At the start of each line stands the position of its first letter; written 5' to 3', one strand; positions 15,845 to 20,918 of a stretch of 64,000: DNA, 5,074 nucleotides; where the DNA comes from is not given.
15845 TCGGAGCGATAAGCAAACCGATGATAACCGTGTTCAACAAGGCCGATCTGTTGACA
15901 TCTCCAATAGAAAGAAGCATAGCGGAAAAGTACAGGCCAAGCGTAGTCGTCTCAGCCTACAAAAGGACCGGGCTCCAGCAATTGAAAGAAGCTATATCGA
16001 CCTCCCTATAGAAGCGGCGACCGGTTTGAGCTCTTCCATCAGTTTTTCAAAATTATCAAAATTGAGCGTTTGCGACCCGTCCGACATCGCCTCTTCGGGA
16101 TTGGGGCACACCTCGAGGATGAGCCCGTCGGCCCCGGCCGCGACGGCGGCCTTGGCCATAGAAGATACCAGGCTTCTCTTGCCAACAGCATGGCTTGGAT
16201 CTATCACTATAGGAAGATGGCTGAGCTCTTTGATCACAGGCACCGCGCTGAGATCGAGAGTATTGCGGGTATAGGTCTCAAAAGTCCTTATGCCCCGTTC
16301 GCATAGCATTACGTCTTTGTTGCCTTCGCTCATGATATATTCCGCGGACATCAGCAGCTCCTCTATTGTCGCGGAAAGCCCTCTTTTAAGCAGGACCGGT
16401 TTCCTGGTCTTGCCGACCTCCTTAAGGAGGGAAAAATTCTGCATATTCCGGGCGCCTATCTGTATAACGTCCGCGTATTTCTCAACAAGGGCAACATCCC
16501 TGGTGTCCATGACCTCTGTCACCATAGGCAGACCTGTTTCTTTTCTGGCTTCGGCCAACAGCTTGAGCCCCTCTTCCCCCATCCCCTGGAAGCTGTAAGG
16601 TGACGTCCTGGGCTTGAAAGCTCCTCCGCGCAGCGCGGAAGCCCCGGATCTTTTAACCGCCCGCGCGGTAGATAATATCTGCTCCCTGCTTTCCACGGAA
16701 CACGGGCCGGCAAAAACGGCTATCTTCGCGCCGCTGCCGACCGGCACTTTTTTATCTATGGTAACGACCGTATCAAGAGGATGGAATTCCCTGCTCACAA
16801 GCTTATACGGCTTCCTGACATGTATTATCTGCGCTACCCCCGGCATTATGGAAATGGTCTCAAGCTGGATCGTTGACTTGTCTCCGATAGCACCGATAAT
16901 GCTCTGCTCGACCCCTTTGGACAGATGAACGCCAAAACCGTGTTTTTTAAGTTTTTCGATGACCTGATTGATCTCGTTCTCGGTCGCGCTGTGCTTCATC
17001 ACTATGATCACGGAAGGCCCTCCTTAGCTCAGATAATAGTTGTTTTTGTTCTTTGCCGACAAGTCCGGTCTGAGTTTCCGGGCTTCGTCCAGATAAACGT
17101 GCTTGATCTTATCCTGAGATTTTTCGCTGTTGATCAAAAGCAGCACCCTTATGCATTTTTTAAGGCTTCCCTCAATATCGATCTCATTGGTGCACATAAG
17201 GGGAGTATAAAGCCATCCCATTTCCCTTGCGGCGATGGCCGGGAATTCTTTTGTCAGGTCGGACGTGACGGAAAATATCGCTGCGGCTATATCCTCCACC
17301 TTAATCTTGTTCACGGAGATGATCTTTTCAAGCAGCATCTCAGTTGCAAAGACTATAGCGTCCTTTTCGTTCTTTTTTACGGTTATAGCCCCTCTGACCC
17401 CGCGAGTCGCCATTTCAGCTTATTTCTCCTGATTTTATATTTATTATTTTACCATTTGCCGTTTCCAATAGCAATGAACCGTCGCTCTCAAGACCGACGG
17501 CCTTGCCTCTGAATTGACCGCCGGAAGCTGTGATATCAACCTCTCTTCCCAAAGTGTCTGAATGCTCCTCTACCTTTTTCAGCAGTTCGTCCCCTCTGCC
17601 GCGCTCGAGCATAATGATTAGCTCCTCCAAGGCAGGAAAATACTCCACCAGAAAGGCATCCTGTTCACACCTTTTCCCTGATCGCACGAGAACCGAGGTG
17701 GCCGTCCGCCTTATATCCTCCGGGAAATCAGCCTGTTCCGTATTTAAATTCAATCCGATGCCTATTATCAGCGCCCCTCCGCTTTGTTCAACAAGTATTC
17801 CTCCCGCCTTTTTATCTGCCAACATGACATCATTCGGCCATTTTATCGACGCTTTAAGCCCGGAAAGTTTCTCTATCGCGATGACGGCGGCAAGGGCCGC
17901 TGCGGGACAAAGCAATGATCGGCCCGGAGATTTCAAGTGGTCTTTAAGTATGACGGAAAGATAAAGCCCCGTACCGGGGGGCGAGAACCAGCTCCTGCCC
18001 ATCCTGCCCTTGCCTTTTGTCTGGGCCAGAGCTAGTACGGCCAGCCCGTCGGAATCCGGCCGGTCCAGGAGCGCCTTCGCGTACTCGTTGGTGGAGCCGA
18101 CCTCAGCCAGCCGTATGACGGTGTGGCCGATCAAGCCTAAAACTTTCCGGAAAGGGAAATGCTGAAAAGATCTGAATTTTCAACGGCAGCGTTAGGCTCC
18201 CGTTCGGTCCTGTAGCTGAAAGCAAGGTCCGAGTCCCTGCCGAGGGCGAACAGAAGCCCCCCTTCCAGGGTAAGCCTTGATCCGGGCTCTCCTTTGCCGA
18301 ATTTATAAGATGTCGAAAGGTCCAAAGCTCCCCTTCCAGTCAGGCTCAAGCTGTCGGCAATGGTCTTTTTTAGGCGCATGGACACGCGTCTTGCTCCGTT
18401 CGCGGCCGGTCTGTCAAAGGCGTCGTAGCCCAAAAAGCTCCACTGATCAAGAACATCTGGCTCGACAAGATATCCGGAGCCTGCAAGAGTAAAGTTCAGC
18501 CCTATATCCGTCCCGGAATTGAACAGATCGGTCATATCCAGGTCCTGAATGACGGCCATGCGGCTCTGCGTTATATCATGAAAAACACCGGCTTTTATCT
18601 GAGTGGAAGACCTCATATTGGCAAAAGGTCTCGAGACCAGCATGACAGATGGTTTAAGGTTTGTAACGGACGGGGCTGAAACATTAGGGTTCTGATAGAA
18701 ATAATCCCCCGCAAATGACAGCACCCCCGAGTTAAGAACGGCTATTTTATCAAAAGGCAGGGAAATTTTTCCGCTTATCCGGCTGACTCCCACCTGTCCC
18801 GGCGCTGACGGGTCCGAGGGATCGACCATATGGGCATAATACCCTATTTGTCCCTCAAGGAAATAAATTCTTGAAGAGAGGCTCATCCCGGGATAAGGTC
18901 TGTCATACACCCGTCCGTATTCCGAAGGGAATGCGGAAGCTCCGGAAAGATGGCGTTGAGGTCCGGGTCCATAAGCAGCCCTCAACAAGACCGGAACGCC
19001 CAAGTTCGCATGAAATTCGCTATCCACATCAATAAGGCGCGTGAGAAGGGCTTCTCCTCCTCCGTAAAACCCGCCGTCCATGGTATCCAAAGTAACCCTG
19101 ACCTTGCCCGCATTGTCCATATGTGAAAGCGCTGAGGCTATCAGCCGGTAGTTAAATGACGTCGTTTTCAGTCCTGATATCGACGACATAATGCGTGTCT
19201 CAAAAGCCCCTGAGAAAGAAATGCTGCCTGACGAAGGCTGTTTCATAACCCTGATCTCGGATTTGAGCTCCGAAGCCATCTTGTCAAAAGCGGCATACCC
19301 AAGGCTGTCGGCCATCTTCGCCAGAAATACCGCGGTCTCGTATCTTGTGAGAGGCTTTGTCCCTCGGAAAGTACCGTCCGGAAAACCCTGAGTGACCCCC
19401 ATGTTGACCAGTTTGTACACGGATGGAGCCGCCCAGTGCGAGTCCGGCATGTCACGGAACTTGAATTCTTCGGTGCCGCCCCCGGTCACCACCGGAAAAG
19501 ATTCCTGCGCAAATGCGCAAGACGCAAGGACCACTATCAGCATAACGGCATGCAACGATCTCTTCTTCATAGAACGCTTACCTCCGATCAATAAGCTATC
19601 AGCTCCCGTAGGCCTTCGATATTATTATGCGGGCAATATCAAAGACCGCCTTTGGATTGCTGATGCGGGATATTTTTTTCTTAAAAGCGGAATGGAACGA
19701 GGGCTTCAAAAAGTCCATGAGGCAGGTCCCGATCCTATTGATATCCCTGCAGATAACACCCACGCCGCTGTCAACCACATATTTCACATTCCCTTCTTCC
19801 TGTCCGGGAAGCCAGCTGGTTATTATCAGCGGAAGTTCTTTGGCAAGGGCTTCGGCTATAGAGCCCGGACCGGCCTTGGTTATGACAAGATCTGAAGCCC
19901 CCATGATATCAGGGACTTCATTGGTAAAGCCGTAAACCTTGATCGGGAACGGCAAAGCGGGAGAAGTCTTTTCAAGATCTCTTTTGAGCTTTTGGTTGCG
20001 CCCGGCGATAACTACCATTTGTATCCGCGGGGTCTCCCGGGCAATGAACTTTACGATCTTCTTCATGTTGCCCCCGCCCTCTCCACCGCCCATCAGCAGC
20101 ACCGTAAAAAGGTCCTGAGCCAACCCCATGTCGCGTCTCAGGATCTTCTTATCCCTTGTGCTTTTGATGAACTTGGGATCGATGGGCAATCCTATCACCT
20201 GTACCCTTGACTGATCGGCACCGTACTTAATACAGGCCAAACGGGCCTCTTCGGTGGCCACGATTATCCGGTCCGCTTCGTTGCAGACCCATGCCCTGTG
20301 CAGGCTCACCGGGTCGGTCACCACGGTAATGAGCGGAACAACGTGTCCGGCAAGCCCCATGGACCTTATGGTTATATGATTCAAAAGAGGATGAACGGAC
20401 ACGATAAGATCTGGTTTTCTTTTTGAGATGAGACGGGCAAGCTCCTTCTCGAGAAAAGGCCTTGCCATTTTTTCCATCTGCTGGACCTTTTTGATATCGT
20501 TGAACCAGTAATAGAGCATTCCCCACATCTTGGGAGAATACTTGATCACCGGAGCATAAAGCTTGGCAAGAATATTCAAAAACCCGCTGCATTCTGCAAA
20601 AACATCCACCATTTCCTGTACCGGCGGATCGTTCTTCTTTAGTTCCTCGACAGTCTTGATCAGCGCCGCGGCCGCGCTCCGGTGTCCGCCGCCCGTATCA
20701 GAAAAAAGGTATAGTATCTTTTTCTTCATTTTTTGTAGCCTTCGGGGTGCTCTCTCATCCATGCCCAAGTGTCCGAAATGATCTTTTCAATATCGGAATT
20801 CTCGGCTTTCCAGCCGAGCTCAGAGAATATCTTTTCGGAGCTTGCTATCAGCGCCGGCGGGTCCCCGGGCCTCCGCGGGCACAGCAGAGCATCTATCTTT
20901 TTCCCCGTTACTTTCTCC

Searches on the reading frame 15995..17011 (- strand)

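Call 77: search_protein_families(library=pfam, proteins=[window:15995-17011:-], max_evalue=0.0001)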
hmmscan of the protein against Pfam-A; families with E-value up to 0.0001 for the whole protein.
window:15995-17011:- (339 aa): 3 families
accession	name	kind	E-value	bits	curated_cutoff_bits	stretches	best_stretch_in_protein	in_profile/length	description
PF00793.26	DAHP_synth_1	-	1.2e-86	290.5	25.5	1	81-329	2-262/270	DAHP synthetase I family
PF18152.6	DAHP_snth_FXD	-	6.3e-22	77.6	27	1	1-67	1-67/67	DAHP synthase ferredoxin-like domain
PF03102.20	NeuB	-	4.4e-10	39.9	22.1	1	144-337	53-238/241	NeuB family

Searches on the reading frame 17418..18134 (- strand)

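Call 77: search_protein_families(library=pfam, proteins=[window:17418-18134:-], max_evalue=0.0001)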
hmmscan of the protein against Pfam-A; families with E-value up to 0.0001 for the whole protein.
window:17418-18134:- (239 aa): 2 families
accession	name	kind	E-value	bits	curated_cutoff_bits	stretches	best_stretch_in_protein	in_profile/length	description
PF03099.24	BPL_LplA_LipB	-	1.4e-16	61.1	21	1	14-126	7-126/133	Biotin/lipoate A/B protein ligase family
PF02237.23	BPL_C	-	4.5e-11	42.9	21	1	194-239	1-46/48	Biotin protein ligase C terminal domain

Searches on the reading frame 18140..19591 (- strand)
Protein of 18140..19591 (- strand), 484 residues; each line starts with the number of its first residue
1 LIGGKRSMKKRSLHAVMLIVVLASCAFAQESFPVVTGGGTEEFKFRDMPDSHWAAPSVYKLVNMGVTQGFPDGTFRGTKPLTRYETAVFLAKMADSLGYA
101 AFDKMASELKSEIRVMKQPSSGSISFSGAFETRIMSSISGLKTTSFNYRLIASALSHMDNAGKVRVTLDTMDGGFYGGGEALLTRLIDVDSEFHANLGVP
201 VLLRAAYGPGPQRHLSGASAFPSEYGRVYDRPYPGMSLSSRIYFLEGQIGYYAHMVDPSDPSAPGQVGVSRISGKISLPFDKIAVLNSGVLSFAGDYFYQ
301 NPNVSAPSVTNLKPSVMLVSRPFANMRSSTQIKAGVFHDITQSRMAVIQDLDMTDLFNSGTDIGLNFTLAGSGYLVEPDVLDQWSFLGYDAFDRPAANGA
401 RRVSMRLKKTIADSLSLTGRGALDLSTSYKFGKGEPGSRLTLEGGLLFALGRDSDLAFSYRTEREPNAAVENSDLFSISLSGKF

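Call 77: search_protein_families(library=pfam, proteins=[window:18140-19591:-], max_evalue=0.0001)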
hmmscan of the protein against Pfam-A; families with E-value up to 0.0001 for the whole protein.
window:18140-19591:- (484 aa): 1 family
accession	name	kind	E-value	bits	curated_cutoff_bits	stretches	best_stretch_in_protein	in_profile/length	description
PF00395.25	SLH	-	9.3e-10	38.8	20.8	1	44-86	1-43/44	S-layer homology domain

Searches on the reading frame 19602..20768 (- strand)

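Call 61: search_protein_families(library=pfam, proteins=[window:19602-20768:-], max_evalue=0.0001)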
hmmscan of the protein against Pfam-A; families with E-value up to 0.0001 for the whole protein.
window:19602-20768:- (389 aa): 3 families
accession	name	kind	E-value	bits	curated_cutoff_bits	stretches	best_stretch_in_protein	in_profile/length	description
PF06925.17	MGDG_synth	-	5.5e-27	95.3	25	1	29-196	1-169/169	Monogalactosyldiacylglycerol (MGDG) synthase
PF04101.22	Glyco_tran_28_C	-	1.7e-12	48.1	22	1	223-346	2-129/166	Glycosyltransferase family 28 C-terminal domain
PF13439.12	Glyco_transf_4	-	7.6e-06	26.5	28.5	1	107-199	61-169/170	Glycosyltransferase Family 4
